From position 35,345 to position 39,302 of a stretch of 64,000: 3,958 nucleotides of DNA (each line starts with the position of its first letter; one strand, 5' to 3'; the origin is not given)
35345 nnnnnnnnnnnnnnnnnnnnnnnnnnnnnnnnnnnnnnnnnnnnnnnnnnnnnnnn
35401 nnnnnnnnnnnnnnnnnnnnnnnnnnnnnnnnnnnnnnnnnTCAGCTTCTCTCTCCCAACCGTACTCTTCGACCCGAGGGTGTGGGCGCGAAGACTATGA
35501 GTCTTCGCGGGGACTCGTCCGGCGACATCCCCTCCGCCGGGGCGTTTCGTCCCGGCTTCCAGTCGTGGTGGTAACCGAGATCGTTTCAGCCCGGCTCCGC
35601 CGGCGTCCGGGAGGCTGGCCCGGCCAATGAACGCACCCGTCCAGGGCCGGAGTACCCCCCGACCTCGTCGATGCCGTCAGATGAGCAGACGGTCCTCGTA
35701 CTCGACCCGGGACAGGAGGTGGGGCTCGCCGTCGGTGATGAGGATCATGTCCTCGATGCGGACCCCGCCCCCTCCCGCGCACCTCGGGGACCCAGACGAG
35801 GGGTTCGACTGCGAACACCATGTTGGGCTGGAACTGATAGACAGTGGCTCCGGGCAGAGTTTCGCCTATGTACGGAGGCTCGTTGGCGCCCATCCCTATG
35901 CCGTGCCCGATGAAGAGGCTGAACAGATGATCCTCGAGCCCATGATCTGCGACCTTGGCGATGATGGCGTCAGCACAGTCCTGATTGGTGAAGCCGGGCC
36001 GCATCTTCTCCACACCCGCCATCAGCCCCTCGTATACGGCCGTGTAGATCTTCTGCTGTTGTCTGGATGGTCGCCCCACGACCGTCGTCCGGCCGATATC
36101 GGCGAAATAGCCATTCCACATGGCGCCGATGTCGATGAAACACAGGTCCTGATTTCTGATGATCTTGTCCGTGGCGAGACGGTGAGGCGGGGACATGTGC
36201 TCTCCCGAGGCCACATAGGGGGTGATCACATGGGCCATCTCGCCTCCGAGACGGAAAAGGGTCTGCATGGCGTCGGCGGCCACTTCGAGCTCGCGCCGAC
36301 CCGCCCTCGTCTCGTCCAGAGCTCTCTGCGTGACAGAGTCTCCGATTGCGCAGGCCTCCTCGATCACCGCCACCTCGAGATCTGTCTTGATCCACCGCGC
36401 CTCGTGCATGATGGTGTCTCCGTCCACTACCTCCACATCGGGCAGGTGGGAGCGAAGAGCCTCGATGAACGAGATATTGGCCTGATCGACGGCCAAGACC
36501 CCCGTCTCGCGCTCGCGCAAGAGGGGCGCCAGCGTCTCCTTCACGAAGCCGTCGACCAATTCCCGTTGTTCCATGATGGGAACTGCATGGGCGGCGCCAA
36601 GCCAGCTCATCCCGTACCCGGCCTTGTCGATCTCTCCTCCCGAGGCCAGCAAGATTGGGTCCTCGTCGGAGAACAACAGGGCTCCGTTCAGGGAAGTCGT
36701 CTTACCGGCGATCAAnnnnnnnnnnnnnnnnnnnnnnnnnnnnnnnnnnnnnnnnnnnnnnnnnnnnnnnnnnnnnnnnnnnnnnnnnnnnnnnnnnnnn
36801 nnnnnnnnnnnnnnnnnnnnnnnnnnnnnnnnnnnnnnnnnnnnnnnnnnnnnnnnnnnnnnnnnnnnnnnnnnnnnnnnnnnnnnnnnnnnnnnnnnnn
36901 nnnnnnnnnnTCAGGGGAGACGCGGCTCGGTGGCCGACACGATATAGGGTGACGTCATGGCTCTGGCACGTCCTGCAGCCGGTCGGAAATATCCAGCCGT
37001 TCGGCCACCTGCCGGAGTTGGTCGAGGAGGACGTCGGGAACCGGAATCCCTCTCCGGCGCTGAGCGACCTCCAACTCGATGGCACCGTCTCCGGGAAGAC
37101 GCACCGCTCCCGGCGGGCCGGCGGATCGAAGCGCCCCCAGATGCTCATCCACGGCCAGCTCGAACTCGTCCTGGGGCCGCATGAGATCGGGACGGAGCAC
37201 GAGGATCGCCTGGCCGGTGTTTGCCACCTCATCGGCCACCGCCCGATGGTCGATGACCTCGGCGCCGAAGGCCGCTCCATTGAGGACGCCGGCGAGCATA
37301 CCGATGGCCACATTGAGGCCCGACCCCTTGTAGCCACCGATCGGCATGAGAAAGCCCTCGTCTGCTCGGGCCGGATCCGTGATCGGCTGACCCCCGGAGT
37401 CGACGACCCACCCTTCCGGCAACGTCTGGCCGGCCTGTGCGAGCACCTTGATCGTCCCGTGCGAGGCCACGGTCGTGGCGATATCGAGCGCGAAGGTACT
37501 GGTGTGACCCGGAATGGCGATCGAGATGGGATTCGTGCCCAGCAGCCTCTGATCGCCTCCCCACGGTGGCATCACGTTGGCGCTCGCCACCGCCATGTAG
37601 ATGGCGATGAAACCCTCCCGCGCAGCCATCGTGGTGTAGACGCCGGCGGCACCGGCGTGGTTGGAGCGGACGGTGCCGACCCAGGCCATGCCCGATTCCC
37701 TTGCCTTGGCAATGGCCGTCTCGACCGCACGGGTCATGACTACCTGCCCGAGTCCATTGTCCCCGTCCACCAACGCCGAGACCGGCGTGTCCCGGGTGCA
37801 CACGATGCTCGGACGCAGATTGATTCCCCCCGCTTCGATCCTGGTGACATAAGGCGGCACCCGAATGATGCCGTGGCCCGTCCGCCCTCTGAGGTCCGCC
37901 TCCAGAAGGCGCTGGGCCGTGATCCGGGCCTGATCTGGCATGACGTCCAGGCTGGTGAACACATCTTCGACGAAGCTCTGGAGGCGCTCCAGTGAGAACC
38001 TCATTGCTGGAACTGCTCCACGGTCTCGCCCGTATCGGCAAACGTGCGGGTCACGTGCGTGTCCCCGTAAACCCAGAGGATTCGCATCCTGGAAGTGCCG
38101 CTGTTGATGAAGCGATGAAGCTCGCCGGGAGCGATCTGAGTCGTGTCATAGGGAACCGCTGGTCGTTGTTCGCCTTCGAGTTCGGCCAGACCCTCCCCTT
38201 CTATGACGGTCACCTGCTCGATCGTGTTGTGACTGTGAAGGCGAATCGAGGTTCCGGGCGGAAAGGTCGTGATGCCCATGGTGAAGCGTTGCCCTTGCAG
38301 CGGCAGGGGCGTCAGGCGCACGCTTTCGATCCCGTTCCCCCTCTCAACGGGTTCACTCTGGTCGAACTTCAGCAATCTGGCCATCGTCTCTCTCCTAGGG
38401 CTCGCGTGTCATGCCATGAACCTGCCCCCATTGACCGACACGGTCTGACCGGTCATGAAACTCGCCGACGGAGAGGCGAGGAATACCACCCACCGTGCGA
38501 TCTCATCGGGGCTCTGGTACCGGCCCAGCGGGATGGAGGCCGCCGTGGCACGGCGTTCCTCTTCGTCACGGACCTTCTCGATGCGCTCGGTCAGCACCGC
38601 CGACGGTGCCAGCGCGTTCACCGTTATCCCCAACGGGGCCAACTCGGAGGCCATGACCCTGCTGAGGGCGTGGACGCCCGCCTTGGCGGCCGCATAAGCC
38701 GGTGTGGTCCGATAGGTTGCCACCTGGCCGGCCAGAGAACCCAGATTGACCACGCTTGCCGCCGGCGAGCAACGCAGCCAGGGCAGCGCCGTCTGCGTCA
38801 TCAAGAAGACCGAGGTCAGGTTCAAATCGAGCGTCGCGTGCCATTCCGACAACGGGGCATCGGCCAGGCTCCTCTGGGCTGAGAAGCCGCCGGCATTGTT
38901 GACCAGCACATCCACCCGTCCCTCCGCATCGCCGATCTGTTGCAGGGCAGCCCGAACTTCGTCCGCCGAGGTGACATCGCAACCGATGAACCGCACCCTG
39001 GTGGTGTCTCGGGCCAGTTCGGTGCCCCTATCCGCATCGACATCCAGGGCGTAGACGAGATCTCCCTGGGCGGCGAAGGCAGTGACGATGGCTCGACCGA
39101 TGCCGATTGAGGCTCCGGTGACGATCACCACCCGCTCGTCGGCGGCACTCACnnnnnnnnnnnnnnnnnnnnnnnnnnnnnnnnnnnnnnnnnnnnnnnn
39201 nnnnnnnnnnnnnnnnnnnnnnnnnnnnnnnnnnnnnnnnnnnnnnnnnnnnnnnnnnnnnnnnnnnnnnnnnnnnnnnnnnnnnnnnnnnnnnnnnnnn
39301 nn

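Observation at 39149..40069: TRAP-transporter solute-binding protein homolog with no signal peptide and no membrane partners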

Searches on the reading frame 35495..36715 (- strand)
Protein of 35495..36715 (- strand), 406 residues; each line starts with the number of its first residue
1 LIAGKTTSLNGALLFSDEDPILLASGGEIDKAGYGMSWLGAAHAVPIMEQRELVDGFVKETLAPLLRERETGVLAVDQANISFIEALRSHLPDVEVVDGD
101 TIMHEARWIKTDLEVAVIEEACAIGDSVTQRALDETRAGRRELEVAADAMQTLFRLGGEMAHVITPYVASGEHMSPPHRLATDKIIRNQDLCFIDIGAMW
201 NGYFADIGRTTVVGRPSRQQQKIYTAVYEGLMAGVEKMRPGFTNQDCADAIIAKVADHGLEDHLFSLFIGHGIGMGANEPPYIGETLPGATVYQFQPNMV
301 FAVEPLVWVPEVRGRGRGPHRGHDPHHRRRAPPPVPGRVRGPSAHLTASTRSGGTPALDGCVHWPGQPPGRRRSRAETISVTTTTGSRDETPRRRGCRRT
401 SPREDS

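Call 3: search_protein_families(library=pfam, proteins=[window:35495-36715:-], max_evalue=0.01)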
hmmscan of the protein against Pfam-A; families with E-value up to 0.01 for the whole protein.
window:35495-36715:- (406 aa): 1 family
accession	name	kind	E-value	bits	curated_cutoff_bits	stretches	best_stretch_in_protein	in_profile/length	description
PF00557.29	Peptidase_M24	-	3.6e-41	141.7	23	1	118-314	3-194/208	Metallopeptidase family M24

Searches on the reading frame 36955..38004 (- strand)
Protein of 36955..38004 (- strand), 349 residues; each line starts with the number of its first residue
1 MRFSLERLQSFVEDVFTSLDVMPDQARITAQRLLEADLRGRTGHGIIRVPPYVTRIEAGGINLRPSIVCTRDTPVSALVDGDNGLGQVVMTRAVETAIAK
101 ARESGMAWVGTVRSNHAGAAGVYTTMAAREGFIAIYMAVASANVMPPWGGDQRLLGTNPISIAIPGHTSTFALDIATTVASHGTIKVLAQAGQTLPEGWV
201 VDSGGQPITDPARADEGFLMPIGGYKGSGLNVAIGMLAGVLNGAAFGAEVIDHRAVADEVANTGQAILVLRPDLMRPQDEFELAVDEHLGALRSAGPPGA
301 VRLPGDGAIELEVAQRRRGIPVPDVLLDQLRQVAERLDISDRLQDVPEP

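Call 3: search_protein_families(library=pfam, proteins=[window:36955-38004:-], max_evalue=0.01)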
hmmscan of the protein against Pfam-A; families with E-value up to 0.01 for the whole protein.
window:36955-38004:- (349 aa): 1 family
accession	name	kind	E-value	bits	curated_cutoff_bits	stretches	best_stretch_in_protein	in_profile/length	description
PF02615.19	Ldh_2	-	4.1e-104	348.7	38.8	1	4-330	2-332/333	Malate/L-lactate dehydrogenase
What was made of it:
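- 36955..38004 (-): Ldh_2-family NAD(P)-dependent 2-hydroxy/2-oxo-acid oxidoreductase, 4-bp overlap with the cupin gene. The closest solved structure is L-sulfolactate dehydrogenase. Pfam E=4e-104 (call 3).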

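Call 4: search_protein_families(library=ncbifam, proteins=[window:36955-38004:-], max_evalue=0.01)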
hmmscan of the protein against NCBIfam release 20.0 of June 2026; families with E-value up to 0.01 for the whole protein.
window:36955-38004:- (349 aa): 5 families
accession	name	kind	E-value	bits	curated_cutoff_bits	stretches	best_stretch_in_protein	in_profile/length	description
NF040650.1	sulfolac_dhydr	equivalog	2.3e-77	260.5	500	1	1-339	1-335/339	L-sulfolactate dehydrogenase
NF011599.0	PRK15025.1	equivalog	9.5e-59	199.3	356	1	1-330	1-331/349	ureidoglycolate dehydrogenase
TIGR03175.1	AllD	equivalog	4.4e-54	183.9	496.2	1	1-327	1-328/349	ureidoglycolate dehydrogenase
NF007504.0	PRK10098.1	equivalog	2.6e-51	174.5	336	1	2-341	6-348/360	malate/lactate/ureidoglycolate dehydrogenase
NF009750.0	PRK13260.1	equivalog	1.7e-41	142.4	316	1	1-331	1-330/332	3-dehydro-L-gulonate 2-dehydrogenase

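Call 57: search_solved_structures(query=window:36955-38004:-, max_evalue=1e-20)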
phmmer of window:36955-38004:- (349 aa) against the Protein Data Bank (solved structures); distinct sequences matched with E-value up to 1e-20: 13.
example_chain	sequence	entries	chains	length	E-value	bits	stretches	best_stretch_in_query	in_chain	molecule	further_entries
2x06_A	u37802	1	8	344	7.5e-65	222.7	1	8-339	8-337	L-SULFOLACTATE DEHYDROGENASE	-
1v9n_A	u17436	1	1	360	5.3e-58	200.2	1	2-339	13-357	Malate dehydrogenase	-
1vbi_A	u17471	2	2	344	2e-47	165.4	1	2-339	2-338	Type 2 malate/lactate dehydrogenase | malate/L-lactate dehydrogenase family protein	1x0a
3uoe_A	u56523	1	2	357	2.8e-47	165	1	6-331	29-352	Dehydrogenase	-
4h8a_A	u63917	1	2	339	1.4e-46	162.7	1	1-321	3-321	Ureidoglycolate dehydrogenase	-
4fjs_A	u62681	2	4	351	1.4e-46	162.7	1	1-321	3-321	Ureidoglycolate dehydrogenase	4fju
1xrh_A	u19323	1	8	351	3e-46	161.6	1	3-321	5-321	Ureidoglycolate Dehydrogenase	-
3i0p_A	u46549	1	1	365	3.6e-37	131.7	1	4-334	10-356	Malate dehydrogenase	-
1wtj_A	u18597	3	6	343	3e-35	125.4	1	9-334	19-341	ureidoglycolate dehydrogenase | delta1-piperideine-2-carboxylate reductase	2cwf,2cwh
2g8y_A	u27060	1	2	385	1.3e-32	116.7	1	2-323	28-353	Malate/L-lactate dehydrogenases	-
1z2i_A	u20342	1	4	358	9e-32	114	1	5-340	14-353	malate dehydrogenase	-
1s20_A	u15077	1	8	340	5.4e-31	111.4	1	1-332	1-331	Hypothetical oxidoreductase yiaK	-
1nxu_A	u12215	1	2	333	7.6e-31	110.9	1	1-330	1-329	Hypothetical oxidoreductase yiaK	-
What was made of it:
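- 36955..38004 (-): PDB 2x06 E=7.5e-65 (call 57).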

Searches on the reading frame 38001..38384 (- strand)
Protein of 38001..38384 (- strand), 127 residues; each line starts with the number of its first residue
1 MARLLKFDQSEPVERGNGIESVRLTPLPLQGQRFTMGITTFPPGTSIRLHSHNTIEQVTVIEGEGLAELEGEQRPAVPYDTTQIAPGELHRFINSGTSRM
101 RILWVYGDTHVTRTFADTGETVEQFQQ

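Call 3: search_protein_families(library=pfam, proteins=[window:38001-38384:-], max_evalue=0.01)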
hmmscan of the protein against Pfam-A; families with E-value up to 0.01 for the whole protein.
window:38001-38384:- (127 aa): 3 families
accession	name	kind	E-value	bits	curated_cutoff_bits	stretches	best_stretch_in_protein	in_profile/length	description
PF07883.17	Cupin_2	-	9.4e-13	48.1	27.2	1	38-106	2-70/70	Cupin domain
PF02311.25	AraC_binding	-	2.5e-05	24.5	21.1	1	43-109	12-78/135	AraC-like ligand binding domain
PF06339.18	Ectoine_synth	-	0.0028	18.3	27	1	15-69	17-70/127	Ectoine synthase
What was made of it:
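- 38001..38384 (-): Small Cupin_2 protein, 127 aa. It is part of the conserved cupin/DctP-like/Ldh_2 core. Pfam E=9e-13 (call 3).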

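Call 4: search_protein_families(library=ncbifam, proteins=[window:38001-38384:-], max_evalue=0.01)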
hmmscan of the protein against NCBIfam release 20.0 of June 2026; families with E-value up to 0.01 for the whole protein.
window:38001-38384:- (127 aa): 4 families
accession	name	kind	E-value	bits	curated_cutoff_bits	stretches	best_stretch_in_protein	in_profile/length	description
NF049940.1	MandnitrLy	equivalog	0.00014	21.6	140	1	31-101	32-103/130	(R)-mandelonitrile lyase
NF007408.0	PRK09943.1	equivalog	0.00047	19.8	211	1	9-105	82-179/185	HTH-type transcriptional regulator PuuR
NF009806.0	PRK13290.1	subfamily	0.0013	18.7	128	1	17-70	19-71/130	ectoine synthase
NF050094.1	BetDgalsidMYCTU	equivalog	0.01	16.1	175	0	30-100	32-102/113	beta-D-galactosidase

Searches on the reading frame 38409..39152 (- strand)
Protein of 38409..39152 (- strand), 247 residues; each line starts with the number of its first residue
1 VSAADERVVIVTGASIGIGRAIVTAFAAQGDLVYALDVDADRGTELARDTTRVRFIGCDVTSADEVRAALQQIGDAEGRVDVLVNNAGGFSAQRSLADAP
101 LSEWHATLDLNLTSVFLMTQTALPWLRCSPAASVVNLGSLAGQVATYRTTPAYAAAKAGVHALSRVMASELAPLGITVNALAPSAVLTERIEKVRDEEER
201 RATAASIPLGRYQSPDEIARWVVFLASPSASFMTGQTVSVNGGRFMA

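Call 3: search_protein_families(library=pfam, proteins=[window:38409-39152:-], max_evalue=0.01)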
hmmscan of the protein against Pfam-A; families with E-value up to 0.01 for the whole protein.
window:38409-39152:- (247 aa): 7 families
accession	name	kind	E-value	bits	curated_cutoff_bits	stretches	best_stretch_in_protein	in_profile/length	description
PF13561.12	adh_short_C2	-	6.3e-57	193.3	27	1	13-243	1-234/236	Enoyl-(Acyl carrier protein) reductase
PF00106.31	adh_short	-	1.2e-48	165.6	26.6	1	7-198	1-194/195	short chain dehydrogenase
PF08659.16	KR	-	4.4e-08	33.7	22.6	1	9-170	3-166/180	KR domain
PF23441.1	SDR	-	6e-07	29.6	27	1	56-194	66-202/258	SDR-like rossmann domain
PF01370.27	Epimerase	-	9.7e-07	28.9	20.9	1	9-168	1-157/240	NAD dependent epimerase/dehydratase family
PF01073.25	3Beta_HSD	-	0.0015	18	22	1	10-73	1-67/280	3-beta hydroxysteroid dehydrogenase/isomerase family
PF13460.12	NAD_binding_10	-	0.0022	18.3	27.2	1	13-72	1-60/184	NAD(P)H-binding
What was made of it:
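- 38409..39152 (-): Short-chain dehydrogenase/reductase. Its start overlaps the DctP-like stop by 4 bp (ATGA), which suggests translational coupling. Pfam adh_short_C2 E=6e-57 (call 3).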

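Call 4: search_protein_families(library=ncbifam, proteins=[window:38409-39152:-], max_evalue=0.01)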
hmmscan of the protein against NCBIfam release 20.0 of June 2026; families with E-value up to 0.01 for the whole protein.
window:38409-39152:- (247 aa): 233 families (the best 25 are shown)
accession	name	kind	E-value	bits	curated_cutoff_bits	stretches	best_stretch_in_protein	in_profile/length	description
NF009466.0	PRK12826.1-2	subfamily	6.4e-61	206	222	1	6-246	3-246/248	3-oxoacyl-ACP reductase FabG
NF005559.1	PRK07231.1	subfamily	3e-59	200.5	215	1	5-245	3-248/249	glucose 1-dehydrogenase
NF009468.0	PRK12826.1-4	equivalog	1.4e-58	198.6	318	1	4-245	5-248/256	SDR family oxidoreductase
NF009464.0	PRK12824.1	subfamily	1.2e-55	188.8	269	1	6-246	2-244/245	3-oxoacyl-ACP reductase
NF004198.0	PRK05653.1-3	equivalog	5.2e-55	186.6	296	1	3-246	4-248/248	3-oxoacyl-ACP reductase FabG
NF005309.0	PRK06841.1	subfamily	3e-52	177.7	286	1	5-243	14-251/255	GolD/DthD family dehydrogenase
NF005067.0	PRK06484.1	equivalog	9.2e-52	176.2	713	1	3-244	6-251/524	short chain dehydrogenase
NF004197.0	PRK05653.1-1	equivalog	1.5e-51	175.5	332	1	5-246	6-248/249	3-oxoacyl-ACP reductase FabG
NF052558.1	MBtsdlDhBudC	equivalog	3.3e-51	174.3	270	1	6-244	3-241/250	meso-2,3-butanediol dehydrogenase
NF005893.0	PRK07856.1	equivalog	6.3e-51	173.1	255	1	4-243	7-240/255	SDR family oxidoreductase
TIGR01830.1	3oxo_ACP_reduc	equivalog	8e-51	173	297.75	1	9-243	1-237/239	3-oxoacyl-[acyl-carrier-protein] reductase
NF004791.0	PRK06138.1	equivalog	3.9e-50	170.5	312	1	5-244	4-249/252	SDR family oxidoreductase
TIGR01829.1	AcAcCoA_reduct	subfamily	6.6e-50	170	302.1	1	7-246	1-242/242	acetoacetyl-CoA reductase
NF004818.0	PRK06172.1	equivalog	2.3e-48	164.7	336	1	5-244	6-250/253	SDR family oxidoreductase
NF006121.0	PRK08265.1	subfamily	1.3e-47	162.6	294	1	3-243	4-244/263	short chain dehydrogenase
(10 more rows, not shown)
